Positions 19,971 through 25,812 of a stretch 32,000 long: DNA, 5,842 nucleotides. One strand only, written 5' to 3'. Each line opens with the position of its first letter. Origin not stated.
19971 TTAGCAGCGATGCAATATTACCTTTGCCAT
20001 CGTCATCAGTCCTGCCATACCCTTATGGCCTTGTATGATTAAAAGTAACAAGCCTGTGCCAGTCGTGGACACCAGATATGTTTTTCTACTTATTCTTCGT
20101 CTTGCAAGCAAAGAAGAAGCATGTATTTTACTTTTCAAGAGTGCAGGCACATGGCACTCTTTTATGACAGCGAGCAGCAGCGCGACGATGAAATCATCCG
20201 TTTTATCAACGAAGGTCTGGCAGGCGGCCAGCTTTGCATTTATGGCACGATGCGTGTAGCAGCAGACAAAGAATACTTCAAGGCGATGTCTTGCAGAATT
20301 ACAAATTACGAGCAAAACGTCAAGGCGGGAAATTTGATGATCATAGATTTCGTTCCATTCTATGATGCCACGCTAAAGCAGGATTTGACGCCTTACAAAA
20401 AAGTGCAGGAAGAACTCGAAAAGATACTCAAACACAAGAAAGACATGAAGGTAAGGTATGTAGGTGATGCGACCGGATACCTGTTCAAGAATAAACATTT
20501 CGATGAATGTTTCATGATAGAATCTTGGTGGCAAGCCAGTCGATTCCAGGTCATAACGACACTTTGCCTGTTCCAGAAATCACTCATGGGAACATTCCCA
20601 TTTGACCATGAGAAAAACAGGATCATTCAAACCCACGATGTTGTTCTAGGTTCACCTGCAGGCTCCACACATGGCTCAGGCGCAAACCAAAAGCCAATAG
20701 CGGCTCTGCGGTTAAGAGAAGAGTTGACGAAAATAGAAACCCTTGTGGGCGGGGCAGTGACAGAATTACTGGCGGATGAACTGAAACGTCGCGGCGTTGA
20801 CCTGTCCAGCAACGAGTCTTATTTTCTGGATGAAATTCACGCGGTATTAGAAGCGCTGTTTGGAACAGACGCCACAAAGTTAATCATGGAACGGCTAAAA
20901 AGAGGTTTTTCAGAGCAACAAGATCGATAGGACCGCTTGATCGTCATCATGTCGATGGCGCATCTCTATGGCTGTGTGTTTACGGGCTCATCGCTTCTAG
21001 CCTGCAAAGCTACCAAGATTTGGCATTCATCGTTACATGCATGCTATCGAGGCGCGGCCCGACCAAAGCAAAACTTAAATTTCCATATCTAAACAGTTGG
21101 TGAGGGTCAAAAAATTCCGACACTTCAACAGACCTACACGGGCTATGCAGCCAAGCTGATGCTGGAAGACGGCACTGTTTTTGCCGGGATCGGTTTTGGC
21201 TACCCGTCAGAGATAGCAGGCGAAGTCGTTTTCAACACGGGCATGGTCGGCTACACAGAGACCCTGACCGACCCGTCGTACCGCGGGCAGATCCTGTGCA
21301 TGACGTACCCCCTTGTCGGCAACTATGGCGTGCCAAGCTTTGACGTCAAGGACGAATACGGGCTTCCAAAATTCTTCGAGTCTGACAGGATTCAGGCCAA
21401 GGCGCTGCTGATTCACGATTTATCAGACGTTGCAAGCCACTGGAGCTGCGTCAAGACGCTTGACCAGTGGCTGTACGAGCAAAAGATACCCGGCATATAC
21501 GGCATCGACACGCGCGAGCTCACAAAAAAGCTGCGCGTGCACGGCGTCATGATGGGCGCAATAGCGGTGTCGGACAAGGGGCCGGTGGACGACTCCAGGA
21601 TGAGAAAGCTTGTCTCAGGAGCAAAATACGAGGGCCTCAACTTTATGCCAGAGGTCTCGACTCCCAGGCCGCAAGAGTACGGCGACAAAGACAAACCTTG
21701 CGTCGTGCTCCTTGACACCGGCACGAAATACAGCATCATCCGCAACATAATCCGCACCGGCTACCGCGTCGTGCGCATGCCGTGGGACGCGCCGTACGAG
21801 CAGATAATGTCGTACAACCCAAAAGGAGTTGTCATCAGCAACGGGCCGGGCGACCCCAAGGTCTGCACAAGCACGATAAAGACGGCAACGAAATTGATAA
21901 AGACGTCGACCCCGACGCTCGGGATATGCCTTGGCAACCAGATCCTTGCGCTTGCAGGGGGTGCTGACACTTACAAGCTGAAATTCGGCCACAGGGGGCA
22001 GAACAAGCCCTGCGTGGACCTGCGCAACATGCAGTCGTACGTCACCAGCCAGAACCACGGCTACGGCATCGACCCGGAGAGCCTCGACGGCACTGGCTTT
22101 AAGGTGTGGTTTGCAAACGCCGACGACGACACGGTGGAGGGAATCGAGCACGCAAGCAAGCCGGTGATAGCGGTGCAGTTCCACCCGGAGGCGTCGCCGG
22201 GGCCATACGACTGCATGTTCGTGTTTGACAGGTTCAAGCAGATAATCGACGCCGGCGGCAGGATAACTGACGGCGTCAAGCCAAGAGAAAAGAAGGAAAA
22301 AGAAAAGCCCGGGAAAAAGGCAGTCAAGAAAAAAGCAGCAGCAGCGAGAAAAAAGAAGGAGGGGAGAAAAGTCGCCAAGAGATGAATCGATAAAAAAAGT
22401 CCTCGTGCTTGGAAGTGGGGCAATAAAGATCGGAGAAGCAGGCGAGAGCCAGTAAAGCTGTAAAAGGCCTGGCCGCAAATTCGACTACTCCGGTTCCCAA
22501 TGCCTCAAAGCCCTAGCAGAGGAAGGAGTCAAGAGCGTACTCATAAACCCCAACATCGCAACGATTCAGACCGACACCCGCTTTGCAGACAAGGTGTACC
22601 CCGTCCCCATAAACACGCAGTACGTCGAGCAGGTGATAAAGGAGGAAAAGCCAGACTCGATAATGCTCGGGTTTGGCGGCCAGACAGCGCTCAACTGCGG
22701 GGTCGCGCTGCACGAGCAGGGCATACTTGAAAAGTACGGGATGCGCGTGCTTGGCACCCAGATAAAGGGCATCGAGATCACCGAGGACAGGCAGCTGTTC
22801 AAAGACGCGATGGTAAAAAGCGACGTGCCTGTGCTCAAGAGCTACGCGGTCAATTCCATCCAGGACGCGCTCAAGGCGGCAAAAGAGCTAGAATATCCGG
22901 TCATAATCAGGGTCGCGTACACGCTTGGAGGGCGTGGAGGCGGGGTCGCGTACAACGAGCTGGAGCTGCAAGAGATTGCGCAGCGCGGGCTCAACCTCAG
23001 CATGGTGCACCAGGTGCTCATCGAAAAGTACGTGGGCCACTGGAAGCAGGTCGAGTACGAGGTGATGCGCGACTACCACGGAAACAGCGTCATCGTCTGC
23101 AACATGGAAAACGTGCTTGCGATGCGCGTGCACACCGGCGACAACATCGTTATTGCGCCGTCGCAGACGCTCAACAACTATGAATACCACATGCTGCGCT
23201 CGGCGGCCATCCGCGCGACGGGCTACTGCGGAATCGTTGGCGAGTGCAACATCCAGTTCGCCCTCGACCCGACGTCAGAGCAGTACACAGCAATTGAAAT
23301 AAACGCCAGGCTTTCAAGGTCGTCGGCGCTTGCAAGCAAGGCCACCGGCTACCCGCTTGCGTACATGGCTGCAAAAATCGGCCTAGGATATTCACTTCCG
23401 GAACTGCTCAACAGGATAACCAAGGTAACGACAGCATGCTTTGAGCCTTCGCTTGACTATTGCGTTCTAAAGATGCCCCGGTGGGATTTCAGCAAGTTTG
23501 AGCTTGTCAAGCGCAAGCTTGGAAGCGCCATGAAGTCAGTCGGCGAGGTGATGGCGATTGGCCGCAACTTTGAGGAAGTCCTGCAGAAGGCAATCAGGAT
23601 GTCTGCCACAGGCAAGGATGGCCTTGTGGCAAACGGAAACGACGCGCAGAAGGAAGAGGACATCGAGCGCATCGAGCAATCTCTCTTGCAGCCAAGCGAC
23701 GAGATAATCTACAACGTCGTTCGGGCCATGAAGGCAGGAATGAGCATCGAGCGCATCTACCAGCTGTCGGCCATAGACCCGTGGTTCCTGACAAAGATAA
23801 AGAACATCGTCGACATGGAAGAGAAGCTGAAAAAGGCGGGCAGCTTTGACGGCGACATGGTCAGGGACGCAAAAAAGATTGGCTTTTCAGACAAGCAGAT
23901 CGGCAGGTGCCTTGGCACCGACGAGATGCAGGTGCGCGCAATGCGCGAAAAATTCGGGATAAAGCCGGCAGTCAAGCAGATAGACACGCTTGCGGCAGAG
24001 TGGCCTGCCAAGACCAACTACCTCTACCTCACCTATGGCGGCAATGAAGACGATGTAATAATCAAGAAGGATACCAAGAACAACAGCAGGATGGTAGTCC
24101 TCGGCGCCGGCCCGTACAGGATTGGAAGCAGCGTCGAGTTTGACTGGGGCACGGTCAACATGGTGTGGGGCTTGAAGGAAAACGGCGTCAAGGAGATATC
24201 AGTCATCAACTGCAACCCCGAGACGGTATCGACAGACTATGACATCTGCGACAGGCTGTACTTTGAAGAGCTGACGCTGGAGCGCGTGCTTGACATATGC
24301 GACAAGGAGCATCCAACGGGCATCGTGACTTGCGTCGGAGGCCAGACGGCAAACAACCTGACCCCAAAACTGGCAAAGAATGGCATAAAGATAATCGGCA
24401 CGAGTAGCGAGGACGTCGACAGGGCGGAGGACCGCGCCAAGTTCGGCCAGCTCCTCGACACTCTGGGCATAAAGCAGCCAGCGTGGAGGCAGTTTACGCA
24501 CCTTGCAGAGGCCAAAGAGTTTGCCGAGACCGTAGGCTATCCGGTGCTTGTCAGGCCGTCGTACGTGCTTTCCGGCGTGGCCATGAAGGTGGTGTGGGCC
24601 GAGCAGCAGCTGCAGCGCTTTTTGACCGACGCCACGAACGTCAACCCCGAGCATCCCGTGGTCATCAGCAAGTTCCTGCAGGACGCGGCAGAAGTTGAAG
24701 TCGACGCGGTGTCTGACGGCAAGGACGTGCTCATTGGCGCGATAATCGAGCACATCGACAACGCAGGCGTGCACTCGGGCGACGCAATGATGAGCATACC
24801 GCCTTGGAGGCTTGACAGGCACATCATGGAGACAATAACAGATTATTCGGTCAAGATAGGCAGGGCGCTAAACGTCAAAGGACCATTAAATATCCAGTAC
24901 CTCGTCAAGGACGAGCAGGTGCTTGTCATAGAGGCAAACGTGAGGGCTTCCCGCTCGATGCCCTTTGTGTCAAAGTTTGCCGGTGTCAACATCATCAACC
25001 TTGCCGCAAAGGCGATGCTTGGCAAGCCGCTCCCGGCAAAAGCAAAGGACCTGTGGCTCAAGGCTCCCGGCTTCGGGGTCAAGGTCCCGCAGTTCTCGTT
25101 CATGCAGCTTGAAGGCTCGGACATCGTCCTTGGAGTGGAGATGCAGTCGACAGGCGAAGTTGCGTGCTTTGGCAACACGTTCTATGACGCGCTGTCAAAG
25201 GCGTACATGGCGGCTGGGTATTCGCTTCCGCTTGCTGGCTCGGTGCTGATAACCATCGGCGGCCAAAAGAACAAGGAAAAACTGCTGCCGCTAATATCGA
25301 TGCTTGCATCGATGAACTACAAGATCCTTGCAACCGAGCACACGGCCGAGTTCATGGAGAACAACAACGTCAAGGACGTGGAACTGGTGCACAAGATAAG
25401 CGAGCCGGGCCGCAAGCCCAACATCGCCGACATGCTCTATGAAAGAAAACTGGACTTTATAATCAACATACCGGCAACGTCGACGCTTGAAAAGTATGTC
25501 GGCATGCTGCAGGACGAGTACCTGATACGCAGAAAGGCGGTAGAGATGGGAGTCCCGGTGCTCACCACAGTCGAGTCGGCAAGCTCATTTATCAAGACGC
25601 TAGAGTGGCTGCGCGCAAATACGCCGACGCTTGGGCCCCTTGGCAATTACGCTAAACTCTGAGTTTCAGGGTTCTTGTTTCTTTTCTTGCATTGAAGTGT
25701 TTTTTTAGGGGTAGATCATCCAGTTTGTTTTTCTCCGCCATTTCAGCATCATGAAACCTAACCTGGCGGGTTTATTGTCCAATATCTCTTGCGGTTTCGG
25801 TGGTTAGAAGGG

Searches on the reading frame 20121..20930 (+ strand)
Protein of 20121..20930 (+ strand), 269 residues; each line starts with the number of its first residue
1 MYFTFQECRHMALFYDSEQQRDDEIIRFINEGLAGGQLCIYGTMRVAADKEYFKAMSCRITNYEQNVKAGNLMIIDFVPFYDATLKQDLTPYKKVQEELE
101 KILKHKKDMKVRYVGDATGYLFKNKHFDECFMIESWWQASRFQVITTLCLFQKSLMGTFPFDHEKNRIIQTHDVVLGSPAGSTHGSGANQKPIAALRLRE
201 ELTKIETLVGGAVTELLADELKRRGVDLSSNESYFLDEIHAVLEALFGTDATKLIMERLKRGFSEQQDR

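Call 6: search_protein_families(library=ncbifam, proteins=[window:20121-20930:+])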
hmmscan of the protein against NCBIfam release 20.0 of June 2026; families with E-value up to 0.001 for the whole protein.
window:20121-20930:+ (269 aa): 0 families

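Call 26: search_protein_families(library=pfam, proteins=[window:20121-20930:+], max_evalue=0.0001)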
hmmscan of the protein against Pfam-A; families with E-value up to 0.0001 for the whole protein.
window:20121-20930:+ (269 aa): 1 family
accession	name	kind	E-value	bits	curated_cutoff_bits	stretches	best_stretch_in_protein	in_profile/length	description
PF14417.12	MEDS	-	5.1e-10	39.8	29.8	1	9-153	1-145/161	MEDS: MEthanogen/methylotroph, DcmR Sensory domain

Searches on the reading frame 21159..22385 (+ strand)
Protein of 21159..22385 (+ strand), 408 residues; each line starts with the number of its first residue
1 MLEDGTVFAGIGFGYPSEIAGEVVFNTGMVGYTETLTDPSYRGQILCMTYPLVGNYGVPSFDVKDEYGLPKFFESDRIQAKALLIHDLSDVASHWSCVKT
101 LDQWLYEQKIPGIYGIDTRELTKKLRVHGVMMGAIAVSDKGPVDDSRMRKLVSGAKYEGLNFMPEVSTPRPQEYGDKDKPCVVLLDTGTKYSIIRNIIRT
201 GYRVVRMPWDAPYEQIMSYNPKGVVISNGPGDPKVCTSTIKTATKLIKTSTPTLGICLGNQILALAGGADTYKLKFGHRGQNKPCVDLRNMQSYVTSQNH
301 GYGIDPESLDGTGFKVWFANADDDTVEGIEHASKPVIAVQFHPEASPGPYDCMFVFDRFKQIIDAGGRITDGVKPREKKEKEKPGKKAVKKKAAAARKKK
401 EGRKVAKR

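Call 25: search_protein_families(library=pfam, proteins=[window:21159-22385:+], max_evalue=0.00001)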
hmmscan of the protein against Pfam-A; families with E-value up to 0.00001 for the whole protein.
window:21159-22385:+ (408 aa): 3 families
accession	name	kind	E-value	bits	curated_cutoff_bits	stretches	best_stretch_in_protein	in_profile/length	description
PF00988.28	CPSase_sm_chain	-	1.1e-48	164.6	27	1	1-135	2-126/126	Carbamoyl-phosphate synthase small chain, CPSase domain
PF00117.34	GATase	-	1.5e-48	165.4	22.8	1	184-361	2-189/190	Glutamine amidotransferase class-I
PF07722.19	Peptidase_C26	-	2.2e-08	34.6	20.5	0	311-344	185-219/219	Peptidase C26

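Call 77: find_homologous_proteins(query=window:21159-22385:+, max_evalue=1e-60)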
Query window:21159-22385:+ (408 aa): 7998 proteins with E <= 1e-60 among 8000 candidates; the best 120 are listed.
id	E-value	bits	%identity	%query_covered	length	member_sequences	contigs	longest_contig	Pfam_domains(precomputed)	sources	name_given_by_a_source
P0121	1.3e-260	882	93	100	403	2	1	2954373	PF07722.20,PF00117.35,PF00988.29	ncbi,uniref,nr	ncbi:carbamoyl-phosphate synthase, small subunit [Candidatus Nitrososphaera evergladensis SR1]|unire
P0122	1.6e-259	878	93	100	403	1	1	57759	PF07722.20,PF00117.35,PF00988.29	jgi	jgi:carbamoyl-phosphate synthase small subunit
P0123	1.6e-259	878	92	100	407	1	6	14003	PF07722.20,PF00117.35,PF00988.29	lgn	-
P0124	1.8e-259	878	93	100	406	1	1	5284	PF07722.20,PF00117.35,PF00988.29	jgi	jgi:carbamoyl-phosphate synthase small subunit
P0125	2.4e-259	878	92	100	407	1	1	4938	PF07722.20,PF00117.35,PF00988.29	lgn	-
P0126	3.3e-259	877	93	100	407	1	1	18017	PF07722.20,PF00117.35,PF00988.29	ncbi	ncbi:MAG TPA: glutamine-hydrolyzing carbamoyl-phosphate synthase small subunit [Nitrososphaera sp.]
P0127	5.0e-259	877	93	100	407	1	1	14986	PF07722.20,PF00117.35,PF00988.29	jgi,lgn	jgi:carbamoyl-phosphate synthase small subunit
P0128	5.0e-259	877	93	100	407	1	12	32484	PF07722.20,PF00117.35,PF00988.29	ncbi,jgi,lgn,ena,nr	ncbi:MAG TPA: glutamine-hydrolyzing carbamoyl-phosphate synthase small subunit [Nitrososphaera sp.]|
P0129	5.2e-259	877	93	100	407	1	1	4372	PF07722.20,PF00117.35,PF00988.29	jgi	-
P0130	7.4e-259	876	93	100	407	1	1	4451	PF07722.20,PF00117.35,PF00988.29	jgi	-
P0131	1.6e-258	875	92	100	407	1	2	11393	PF07722.20,PF00117.35,PF00988.29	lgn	-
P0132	2.2e-258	875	92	100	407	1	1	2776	PF07722.20,PF00117.35,PF00988.29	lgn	-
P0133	1.8e-250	849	87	100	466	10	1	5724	PF07722.20,PF00117.35,PF00988.29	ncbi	-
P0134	2.5e-247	838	93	91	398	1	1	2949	PF07722.20,PF00117.35,PF00988.29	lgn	-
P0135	5.0e-247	837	85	100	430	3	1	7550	PF07722.20,PF00117.35,PF00988.29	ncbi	-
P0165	3.2e-224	762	81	100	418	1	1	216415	PF07722.20,PF00117.35,PF00988.29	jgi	jgi:carbamoyl-phosphate synthase small subunit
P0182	6.1e-222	755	83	92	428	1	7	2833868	PF07722.20,PF00117.35,PF00988.29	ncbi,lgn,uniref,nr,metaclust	ncbi:carbamoyl-phosphate synthase small chain [Candidatus Nitrososphaera gargensis Ga9.2]|uniref:Car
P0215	5.2e-219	745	79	100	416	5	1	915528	PF07722.20,PF00117.35,PF00988.29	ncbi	-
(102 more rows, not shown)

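Call 78: find_encoding_contigs(protein=P0121, flank=1500, max_places=1)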
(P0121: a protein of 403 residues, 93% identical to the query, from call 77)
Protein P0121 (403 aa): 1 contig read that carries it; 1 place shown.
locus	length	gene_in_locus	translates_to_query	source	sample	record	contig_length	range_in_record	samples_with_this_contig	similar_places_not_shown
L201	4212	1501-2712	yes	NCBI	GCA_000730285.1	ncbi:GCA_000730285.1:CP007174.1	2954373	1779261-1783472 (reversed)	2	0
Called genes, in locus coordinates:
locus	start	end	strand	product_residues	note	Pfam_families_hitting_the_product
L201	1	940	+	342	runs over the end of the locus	PF00180:Iso_dh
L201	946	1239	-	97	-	-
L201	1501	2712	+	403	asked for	PF00988:CPSase_sm_chain, PF00117:GATase, PF07722:Peptidase_C26 (faint)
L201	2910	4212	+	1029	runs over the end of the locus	PF25596:CPSase_L_D1, PF02786:CPSase_L_D2, PF02787:CPSase_L_D3, PF25596:CPSase_L_D1, PF02222:ATP-grasp, PF02786:CPSase_L_D2, PF07478:Dala_Dala_lig_C, PF02142:MGS, +2 more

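Call 79: find_encoding_contigs(protein=P0182, flank=1500, max_places=1)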
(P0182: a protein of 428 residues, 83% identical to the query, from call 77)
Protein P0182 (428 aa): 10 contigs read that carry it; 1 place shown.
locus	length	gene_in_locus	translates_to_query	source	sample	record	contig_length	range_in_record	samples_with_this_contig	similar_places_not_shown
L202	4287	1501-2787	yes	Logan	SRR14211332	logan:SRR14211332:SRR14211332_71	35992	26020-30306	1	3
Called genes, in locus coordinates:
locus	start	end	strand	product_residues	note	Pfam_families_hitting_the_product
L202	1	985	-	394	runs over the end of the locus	PF04402:SIMPL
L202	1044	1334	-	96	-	-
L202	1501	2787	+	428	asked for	PF00988:CPSase_sm_chain, PF00117:GATase, PF07722:Peptidase_C26 (faint)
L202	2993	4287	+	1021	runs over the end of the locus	PF25596:CPSase_L_D1, PF02786:CPSase_L_D2, PF02787:CPSase_L_D3, PF25596:CPSase_L_D1, PF02222:ATP-grasp (weak), PF02786:CPSase_L_D2, PF07478:Dala_Dala_lig_C, PF02142:MGS, +3 more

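Call 80: find_encoding_contigs(protein=P0215, flank=1500, max_places=1)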
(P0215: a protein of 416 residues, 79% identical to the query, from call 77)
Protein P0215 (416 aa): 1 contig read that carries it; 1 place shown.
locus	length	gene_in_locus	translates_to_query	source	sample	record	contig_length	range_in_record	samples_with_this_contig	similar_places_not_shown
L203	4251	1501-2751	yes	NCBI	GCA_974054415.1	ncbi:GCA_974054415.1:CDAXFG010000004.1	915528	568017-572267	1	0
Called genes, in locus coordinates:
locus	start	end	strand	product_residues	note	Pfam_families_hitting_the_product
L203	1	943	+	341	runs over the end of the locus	PF00180:Iso_dh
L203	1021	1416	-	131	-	-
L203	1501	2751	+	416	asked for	PF00988:CPSase_sm_chain, PF00117:GATase, PF07722:Peptidase_C26 (faint)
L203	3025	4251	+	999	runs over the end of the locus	PF25596:CPSase_L_D1 (weak), PF02786:CPSase_L_D2, PF02787:CPSase_L_D3, PF25596:CPSase_L_D1, PF02786:CPSase_L_D2, PF02222:ATP-grasp, PF07478:Dala_Dala_lig_C, PF02142:MGS, +2 more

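Call 81: find_encoding_contigs(protein=P0165, flank=1500, max_places=1)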
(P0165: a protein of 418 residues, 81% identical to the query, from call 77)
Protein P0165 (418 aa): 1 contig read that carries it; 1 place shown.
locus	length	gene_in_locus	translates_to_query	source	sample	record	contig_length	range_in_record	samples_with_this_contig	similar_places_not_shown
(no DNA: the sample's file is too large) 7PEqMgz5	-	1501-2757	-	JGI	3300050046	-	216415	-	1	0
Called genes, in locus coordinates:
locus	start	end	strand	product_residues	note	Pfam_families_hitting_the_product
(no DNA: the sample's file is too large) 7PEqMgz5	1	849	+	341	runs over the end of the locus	PF00180:Iso_dh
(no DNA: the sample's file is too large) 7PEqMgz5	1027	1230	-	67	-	-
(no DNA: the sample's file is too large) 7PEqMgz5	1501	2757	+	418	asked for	PF00988:CPSase_sm_chain, PF00117:GATase, PF07722:Peptidase_C26 (faint)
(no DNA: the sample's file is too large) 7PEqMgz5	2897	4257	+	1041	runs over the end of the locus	PF25596:CPSase_L_D1, PF02786:CPSase_L_D2, PF02787:CPSase_L_D3, PF25596:CPSase_L_D1, PF02222:ATP-grasp (weak), PF02786:CPSase_L_D2, PF07478:Dala_Dala_lig_C, PF02142:MGS, +2 more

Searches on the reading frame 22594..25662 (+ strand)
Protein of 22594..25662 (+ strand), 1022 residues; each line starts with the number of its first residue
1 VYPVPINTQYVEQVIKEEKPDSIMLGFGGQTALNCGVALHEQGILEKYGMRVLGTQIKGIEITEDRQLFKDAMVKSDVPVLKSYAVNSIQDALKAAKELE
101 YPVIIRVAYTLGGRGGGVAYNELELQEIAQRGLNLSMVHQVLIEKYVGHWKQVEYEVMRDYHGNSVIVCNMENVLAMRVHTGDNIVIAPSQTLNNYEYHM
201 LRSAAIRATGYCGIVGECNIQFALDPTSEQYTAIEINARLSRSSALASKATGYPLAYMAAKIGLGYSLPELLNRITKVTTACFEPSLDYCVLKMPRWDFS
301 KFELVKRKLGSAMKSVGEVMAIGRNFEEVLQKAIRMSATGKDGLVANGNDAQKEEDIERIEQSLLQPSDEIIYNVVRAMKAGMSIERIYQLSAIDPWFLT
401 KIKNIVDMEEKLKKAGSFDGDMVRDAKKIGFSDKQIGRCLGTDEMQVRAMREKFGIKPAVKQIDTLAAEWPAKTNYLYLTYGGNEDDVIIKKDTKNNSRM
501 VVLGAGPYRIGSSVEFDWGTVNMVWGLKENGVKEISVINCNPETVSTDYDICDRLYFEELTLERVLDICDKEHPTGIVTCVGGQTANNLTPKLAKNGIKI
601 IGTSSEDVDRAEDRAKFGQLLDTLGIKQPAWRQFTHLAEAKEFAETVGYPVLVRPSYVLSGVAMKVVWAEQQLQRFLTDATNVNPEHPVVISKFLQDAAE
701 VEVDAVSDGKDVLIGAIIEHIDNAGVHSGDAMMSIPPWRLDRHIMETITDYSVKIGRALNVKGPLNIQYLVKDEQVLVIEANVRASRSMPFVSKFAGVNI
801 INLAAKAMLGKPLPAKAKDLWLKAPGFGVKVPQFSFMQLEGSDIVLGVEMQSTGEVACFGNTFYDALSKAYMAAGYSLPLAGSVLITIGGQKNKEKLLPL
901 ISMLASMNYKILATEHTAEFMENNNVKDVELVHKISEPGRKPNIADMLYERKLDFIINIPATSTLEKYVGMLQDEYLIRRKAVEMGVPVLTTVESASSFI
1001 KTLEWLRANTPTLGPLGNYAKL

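Call 25: search_protein_families(library=pfam, proteins=[window:22594-25662:+], max_evalue=0.00001)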
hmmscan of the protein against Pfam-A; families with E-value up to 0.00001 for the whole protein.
window:22594-25662:+ (1022 aa): 8 families
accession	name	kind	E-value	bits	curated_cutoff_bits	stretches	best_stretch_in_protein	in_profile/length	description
PF02786.22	CPSase_L_D2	-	7.7e-108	359.3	19.8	2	65-270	1-210/211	Carbamoyl-phosphate synthase L chain, ATP binding domain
PF25596.1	CPSase_L_D1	-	1.9e-56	189.4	27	2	498-609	3-117/118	Carbamoyl phosphate synthase preATP-grasp domain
PF02787.25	CPSase_L_D3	-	1e-25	90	26.6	1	363-439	2-79/80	Carbamoyl-phosphate synthetase large chain, oligomerisation domain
PF02142.27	MGS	-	4.4e-15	56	24.1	1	897-991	2-94/94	MGS-like domain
PF07478.18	Dala_Dala_lig_C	-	5.7e-15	55.8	24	1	621-782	2-173/204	D-ala D-ala ligase C-terminus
PF02222.28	ATP-grasp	-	1.9e-14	54.1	27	1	620-784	2-162/179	ATP-grasp domain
PF15632.11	ATPgrasp_Ter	-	1.4e-09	38.2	29.1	1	746-812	47-112/131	ATP-grasp in the biosynthetic pathway with Ter operon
PF01071.24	GARS_A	-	3.6e-07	30.7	27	0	619-713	8-106/194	Phosphoribosylglycinamide synthetase, ATP-grasp (A) domain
